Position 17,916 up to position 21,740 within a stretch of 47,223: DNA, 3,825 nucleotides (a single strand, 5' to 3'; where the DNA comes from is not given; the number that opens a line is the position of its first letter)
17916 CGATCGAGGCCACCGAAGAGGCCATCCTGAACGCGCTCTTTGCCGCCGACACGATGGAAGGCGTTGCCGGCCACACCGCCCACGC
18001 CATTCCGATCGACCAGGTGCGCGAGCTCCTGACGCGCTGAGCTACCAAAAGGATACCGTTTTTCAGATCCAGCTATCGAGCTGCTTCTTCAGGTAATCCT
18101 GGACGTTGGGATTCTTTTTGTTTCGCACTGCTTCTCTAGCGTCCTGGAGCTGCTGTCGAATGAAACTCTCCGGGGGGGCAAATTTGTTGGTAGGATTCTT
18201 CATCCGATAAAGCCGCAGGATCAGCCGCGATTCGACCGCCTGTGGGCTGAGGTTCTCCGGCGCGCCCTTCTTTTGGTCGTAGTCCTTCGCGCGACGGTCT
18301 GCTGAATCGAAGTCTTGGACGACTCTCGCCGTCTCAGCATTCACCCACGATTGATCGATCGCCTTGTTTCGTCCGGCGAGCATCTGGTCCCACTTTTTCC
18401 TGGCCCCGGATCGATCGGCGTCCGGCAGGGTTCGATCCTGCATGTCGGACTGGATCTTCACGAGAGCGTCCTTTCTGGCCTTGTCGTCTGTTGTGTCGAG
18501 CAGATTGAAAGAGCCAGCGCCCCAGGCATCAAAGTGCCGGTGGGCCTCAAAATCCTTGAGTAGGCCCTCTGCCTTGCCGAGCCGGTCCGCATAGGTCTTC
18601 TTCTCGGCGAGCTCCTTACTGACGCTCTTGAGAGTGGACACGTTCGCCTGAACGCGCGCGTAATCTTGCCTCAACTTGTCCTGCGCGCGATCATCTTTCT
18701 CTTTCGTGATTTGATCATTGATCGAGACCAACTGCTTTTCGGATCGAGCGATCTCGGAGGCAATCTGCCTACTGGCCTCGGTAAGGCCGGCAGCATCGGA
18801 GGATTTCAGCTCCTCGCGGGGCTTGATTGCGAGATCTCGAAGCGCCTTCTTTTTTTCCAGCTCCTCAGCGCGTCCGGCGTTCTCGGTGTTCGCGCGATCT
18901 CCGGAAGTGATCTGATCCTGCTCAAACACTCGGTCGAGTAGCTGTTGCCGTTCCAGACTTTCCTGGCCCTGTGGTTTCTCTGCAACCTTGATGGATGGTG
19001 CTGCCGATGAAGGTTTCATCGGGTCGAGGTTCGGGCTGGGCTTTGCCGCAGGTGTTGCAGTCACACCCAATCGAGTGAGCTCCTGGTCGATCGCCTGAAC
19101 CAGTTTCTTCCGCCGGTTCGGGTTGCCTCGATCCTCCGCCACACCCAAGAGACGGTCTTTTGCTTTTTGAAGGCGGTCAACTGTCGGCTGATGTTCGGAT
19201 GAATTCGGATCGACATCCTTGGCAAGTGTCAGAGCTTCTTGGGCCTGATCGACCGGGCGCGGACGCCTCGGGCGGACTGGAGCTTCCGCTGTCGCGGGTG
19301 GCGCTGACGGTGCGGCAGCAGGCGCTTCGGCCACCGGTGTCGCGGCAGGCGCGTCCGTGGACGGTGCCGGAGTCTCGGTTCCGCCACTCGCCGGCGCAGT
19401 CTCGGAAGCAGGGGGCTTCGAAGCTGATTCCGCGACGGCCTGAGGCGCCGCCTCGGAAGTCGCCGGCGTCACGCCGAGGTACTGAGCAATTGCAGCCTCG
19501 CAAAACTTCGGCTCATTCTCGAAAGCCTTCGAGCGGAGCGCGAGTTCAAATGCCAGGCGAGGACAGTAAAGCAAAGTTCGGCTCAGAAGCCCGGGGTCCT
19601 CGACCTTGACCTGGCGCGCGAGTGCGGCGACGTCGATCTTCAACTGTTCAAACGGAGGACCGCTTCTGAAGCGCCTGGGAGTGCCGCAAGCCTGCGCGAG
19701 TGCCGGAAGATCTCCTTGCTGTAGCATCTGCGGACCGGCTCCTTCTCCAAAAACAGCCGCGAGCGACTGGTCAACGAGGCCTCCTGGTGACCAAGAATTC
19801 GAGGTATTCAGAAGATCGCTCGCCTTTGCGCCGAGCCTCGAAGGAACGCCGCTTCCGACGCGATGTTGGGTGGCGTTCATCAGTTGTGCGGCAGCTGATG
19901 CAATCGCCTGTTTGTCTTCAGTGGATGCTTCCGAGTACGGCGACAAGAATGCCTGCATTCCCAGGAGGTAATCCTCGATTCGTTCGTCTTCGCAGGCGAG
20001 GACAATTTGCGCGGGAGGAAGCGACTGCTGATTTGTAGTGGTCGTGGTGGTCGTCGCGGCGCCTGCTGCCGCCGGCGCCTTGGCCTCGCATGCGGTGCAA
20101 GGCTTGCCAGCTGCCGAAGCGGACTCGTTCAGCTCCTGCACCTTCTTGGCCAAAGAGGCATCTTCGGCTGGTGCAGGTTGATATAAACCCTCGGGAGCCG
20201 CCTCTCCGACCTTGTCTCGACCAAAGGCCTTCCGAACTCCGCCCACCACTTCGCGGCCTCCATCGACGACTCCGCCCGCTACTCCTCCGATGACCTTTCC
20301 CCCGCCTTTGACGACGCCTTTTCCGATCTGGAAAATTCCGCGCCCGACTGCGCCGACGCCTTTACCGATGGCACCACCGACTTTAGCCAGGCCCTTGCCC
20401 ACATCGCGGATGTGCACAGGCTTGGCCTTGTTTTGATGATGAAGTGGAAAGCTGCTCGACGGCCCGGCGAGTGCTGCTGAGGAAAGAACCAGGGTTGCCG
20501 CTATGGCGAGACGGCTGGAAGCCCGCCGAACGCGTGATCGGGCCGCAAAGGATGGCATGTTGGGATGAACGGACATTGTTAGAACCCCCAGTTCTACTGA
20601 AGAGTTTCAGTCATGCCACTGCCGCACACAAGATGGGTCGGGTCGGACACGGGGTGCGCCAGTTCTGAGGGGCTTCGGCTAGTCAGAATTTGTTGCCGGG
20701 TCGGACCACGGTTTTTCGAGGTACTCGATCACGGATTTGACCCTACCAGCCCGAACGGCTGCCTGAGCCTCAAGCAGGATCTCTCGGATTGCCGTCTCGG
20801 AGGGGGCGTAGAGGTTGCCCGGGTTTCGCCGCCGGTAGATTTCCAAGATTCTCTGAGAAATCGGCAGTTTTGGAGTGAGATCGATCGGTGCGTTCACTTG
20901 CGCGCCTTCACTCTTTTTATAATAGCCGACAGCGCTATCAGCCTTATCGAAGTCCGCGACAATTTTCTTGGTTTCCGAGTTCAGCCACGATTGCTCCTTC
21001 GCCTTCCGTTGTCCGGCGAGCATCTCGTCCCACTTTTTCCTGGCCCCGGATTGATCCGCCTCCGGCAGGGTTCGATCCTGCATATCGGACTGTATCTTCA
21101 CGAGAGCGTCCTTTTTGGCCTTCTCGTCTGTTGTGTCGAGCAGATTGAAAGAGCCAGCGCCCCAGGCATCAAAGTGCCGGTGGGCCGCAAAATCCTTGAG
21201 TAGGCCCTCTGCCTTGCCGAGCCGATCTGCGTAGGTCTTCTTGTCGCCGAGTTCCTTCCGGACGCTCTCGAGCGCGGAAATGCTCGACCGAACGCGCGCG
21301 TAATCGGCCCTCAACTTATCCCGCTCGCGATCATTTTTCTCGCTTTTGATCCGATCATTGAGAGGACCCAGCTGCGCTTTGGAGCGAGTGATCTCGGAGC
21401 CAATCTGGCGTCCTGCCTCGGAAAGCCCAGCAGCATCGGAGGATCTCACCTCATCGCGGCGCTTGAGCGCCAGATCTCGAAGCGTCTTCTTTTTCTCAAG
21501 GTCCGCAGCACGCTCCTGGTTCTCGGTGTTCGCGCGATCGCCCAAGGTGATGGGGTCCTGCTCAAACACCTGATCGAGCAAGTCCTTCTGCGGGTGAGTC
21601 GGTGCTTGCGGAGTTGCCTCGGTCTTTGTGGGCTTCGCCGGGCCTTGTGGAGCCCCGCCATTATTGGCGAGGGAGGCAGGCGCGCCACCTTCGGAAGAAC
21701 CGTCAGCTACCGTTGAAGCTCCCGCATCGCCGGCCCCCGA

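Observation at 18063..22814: Tandem paralogous genes for large secreted proteins sharing an uncharacterised ~290-aa C-terminal domain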

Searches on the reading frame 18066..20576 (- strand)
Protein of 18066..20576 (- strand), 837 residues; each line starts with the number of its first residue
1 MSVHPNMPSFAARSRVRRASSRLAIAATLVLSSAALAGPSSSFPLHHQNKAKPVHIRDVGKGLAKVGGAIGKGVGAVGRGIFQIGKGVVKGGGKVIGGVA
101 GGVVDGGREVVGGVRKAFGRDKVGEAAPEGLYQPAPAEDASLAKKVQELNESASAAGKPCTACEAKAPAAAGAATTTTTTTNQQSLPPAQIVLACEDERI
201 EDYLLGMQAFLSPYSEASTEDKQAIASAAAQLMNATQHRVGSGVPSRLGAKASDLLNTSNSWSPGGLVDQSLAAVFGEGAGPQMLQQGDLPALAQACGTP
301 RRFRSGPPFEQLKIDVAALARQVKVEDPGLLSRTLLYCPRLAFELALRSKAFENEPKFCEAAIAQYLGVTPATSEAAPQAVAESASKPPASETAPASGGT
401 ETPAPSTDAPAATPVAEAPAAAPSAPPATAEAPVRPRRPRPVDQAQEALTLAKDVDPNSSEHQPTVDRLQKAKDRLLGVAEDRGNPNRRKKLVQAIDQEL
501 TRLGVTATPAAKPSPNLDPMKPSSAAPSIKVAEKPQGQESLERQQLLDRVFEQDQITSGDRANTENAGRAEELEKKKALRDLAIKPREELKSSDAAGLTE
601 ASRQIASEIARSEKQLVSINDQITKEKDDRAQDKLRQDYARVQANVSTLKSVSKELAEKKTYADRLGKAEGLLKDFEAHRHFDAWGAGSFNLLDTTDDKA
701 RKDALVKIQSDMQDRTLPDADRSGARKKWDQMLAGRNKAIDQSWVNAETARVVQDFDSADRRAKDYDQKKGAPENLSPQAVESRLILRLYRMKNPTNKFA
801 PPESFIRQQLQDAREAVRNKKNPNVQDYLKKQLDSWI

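Call 4: search_protein_families(library=pfam, proteins=[window:18066-20576:-], max_evalue=1)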
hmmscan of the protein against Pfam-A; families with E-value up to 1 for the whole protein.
window:18066-20576:- (837 aa): 0 families

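Call 5: search_protein_families(library=ncbifam, proteins=[window:18066-20576:-], max_evalue=1)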
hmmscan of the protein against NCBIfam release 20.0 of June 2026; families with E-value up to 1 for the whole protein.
window:18066-20576:- (837 aa): 0 families

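Call 7: search_protein_families(library=phrogs, proteins=[window:18066-20576:-], max_evalue=1)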
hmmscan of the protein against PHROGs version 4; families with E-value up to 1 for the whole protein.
window:18066-20576:- (837 aa): 0 families

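Call 8: search_protein_families(library=padloc, proteins=[window:18066-20576:-], max_evalue=1)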
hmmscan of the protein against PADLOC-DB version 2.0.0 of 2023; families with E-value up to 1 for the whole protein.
window:18066-20576:- (837 aa): 0 families

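Call 9: search_solved_structures(query=window:18066-20576:-, max_evalue=1)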
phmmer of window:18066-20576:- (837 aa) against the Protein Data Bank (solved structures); distinct sequences matched with E-value up to 1: 0.

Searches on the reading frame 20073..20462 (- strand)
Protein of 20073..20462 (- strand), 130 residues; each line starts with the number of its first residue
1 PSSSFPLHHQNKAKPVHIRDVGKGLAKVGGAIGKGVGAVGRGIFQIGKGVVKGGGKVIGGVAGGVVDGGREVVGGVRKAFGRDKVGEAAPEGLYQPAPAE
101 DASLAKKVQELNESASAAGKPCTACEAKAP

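Call 82: search_protein_families(library=pfam, proteins=[window:20073-20462:-], max_evalue=10)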
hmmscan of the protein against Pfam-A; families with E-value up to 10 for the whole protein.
seq(130 aa): 0 families
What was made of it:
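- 20205..20414 (-): A-specific Gly/Val/Lys-rich segment (aa 55-124; G 34%, V 20%, K 11%; seven GxxxG). No Pfam hit (call 82).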

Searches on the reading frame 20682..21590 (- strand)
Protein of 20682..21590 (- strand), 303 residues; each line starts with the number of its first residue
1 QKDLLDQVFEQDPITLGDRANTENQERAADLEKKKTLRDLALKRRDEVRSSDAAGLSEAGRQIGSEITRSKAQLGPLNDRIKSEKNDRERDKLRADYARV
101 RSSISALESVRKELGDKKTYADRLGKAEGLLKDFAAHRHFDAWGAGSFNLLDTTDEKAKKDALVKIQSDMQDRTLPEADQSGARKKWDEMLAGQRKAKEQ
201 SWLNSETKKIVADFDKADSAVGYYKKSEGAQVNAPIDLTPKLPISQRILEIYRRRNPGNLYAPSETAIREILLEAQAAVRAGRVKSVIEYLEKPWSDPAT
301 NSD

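Call 38: search_solved_structures(query=A4, max_evalue=10, show_alignments=2)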
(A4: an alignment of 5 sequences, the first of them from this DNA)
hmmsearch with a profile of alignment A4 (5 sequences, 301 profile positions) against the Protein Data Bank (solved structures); distinct sequences matched with E-value up to 10: 4.
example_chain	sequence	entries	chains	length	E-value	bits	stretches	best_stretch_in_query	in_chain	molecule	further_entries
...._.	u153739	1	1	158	1.3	11.7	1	182-234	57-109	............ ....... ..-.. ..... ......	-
7uql_A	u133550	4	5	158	1.3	11.7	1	182-234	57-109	Pathogenesis Related 10-10 protein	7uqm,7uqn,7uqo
8vo2_A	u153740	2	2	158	1.4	11.6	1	182-234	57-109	Pathogenesis related 10-10 C59S mutant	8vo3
9vel_w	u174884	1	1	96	1.7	11.3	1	265-291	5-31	Gp36.3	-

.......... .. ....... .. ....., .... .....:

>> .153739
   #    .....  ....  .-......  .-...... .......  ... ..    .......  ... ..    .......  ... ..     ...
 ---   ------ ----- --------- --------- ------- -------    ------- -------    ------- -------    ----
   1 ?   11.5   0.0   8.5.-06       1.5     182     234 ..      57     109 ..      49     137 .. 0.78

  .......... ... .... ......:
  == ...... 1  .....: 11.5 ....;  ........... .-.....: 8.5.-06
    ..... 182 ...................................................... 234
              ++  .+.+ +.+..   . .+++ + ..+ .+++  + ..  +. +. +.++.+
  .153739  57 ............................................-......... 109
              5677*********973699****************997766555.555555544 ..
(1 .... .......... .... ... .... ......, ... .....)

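Call 42: find_related_loci(query=A4, collection=viral_contigs, flank=5000)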
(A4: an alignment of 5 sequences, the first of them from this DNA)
Query A4 (303 aa) in viral_contigs; peptide patterns used: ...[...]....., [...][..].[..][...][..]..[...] (x = any residue, [..] = any of these).
101 stretches matched a pattern, but none encodes a relative of the query by tblastn (E <= 1e-3).

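Call 49: predict_structure(alignment_id=A4)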
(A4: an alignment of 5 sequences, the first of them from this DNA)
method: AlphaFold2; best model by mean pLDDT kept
length: 303 residues; sequences in the alignment: 5
mean_pLDDT: 88.7   pTM: 0.75
mean pLDDT of the five models: 88.7, 88.4, 88.3, 88.2, 87.8
residues with pLDDT >= 90: 225; 70-90: 52; 50-70: 8; < 50: 18
segments of 3 or more residues with pLDDT < 50: 224-233, 296-303
pLDDT, mean of each block of 10 residues (from residue 1): 89 83 86 93 93 96 96 96 97 97 96 96 96 94 92 92 96 94 96 94 95 88 50 61 92 86 92 93 91 60 32
secondary structure, 60 per line:
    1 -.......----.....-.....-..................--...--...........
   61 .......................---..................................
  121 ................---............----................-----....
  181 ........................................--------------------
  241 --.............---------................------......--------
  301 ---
elements in order: H2-8 H13-17 H19-23 H25-42 H50-83 H87-136 H140-151 H156-171 H177-220 H243-255 H265-280 H287-292
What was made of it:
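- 20682..21587 (-): B tail domain (aa 410-711), an all-alpha bundle. AF2 pLDDT 88.7, pTM 0.75, long helices 50-83, 87-136 and 177-220 (call 49).
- Tail model: pLDDT 88.7, long helices (call 49). The proteins are exported and modular, with long helical hairpin-like elements (call 49).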

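Call 52: fold_search(model_id=the predicted structure, library=pdb)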
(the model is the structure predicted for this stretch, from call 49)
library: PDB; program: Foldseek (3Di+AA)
matches with E <= 10: 95; with E <= 0.001: 0
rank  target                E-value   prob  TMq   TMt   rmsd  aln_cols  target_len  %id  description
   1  6ygc_B                6.1e-01  0.21  0.19  0.10  25.5       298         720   12  Crystal structure of the NatC complex bound to Arl3 peptide and CoA (released 2020-10-28)
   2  6ygd_B                8.1e-01  0.13  0.17  0.08  25.8       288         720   14  Crystal structure of the NatC complex bound to Gag peptide and CoA (released 2020-10-28)
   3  5j1h_A                1.5e+00  0.23  0.23  0.32  10.8       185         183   15  Structure of the spectrin repeats 5 and 6 of the plakin domain of plectin (released 2016-07-20)
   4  7n5a_A                2.0e+00  0.06  0.16  0.10  20.8       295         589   14  Structure of AtAtm3 in the closed conformation (released 2022-04-13)
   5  6ygb_B                2.2e+00  0.08  0.17  0.09  25.9       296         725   10  Crystal structure of the NatC complex bound to CoA (released 2020-10-28)
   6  5j1f_A                2.3e+00  0.20  0.24  0.33  10.7       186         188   14  Structure of the spectrin repeats 5 and 6 of the plakin domain of plectin (released 2016-07-20)
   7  5j1f_B                2.5e+00  0.21  0.26  0.35  10.8       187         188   15  Structure of the spectrin repeats 5 and 6 of the plakin domain of plectin (released 2016-07-20)
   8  8z0f_A                3.2e+00  0.35  0.26  0.16  10.0       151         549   10  Cryo-EM structure of ATP-bound human very long-chain fatty acid ABC transporter ABCD3 (released 2024-09-18)
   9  3kbt_B                3.2e+00  0.18  0.30  0.31  16.5       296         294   10  Crystal structure of the ankyrin binding domain of human erythroid beta spectrin (repeats 13-15) in complex with the s (released 2010-02-02)
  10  1u4q_B                3.2e+00  0.14  0.27  0.27  20.7       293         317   13  Crystal Structure of Repeats 15, 16 and 17 of Chicken Brain Alpha Spectrin (released 2004-10-19)
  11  9drl_B                3.2e+00  0.14  0.27  0.22  18.1       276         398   15  Cryo-EM structure of the T33-549 tetrahedral cage (released 2025-08-06)
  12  8srr_A                3.3e+00  0.20  0.22  0.11  11.2       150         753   11  Cryo-EM structure of the CBC-ALYREF complex (released 2024-09-25)
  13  9ync_A                3.3e+00  0.10  0.18  0.03  22.4       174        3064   17  Motor domains of phi-like human dynein-1 bound to dynactin-p150glued and LIS1 (released 2026-01-28)
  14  7udm_A                3.3e+00  0.05  0.17  0.18  22.9       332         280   12  Crystal structure of designed helical repeat protein RPB_PLP1_R6 in alternative conformation 1 (with peptide) (released 2023-03-22)
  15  4mu6                  3.5e+00  0.16  0.23  0.25  23.1       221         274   12  Crystal Structure of the N-terminal domain of Effector Protein LegC3 from Legionella pneumophila (released 2013-12-11)
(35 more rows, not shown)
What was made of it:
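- Closest known: Spectrin-repeat or Smac-like antiparallel helical bundles. Same: The best, non-significant, Foldseek rows are spectrin/plakin repeats and Smac (call 52).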

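Call 76: fold_search(model_id=the predicted structure, library=viral)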
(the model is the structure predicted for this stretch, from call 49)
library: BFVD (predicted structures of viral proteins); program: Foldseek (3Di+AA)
matches with E <= 10: 202; with E <= 0.001: 0
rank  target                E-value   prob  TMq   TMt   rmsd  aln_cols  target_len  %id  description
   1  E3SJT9                2.7e-01  0.66  0.22  0.26  19.9       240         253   12  Uncharacterized protein [Synechococcus phage S-ShM2]
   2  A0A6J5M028            3.0e-01  0.33  0.23  0.12  14.7       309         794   18  Uncharacterized protein [uncultured Caudovirales phage]
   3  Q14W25                4.0e-01  0.54  0.24  0.28  40.1       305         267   13  ORF81 [Ranid herpesvirus 2]
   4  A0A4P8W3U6            4.8e-01  0.69  0.31  0.25  17.1       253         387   13  (no name in the UniProt tables at hand)
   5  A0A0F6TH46            7.4e-01  0.23  0.23  0.12  26.7       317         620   14  Uncharacterized protein [Sinorhizobium phage phiM9]
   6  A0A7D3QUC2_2          7.8e-01  0.35  0.23  0.08  23.2       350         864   11  Ankyrin repeat domain-containing protein [Fadolivirus FV1/VV64]
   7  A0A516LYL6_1          9.0e-01  0.21  0.22  0.06  24.5       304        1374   12  (no name in the UniProt tables at hand)
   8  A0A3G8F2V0            9.0e-01  0.16  0.20  0.16  27.9       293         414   15  Putative DNA transfer protein [Escherichia phage Skarpretter]
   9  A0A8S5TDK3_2          9.4e-01  0.28  0.24  0.12  19.9       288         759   15  Tape measure domain protein [Siphoviridae sp. ctNnX9]
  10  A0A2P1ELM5            1.2e+00  0.72  0.27  0.38  20.0       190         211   12  Uncharacterized protein [Moumouvirus australiensis]
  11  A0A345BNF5            1.2e+00  0.35  0.28  0.23  27.1       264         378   12  (no name in the UniProt tables at hand)
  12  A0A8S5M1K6            1.2e+00  0.09  0.18  0.06  22.3       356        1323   11  Minor tail protein [Siphoviridae sp. ctX926]
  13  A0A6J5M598            1.3e+00  0.08  0.18  0.08  24.5       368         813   13  Uncharacterized protein [uncultured Caudovirales phage]
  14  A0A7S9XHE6            1.4e+00  0.25  0.23  0.34  22.5       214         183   14  Uncharacterized protein [Virus NIOZ-UU157]
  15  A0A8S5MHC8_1          1.4e+00  0.23  0.23  0.09  20.4       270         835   11  Tail tape measure protein [Myoviridae sp. ct9Ns12]
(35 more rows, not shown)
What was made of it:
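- On Any known domain family for the tail: Foldseek best is E=0.6 against PDB and E=0.27 against BFVD (calls 52, 76).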
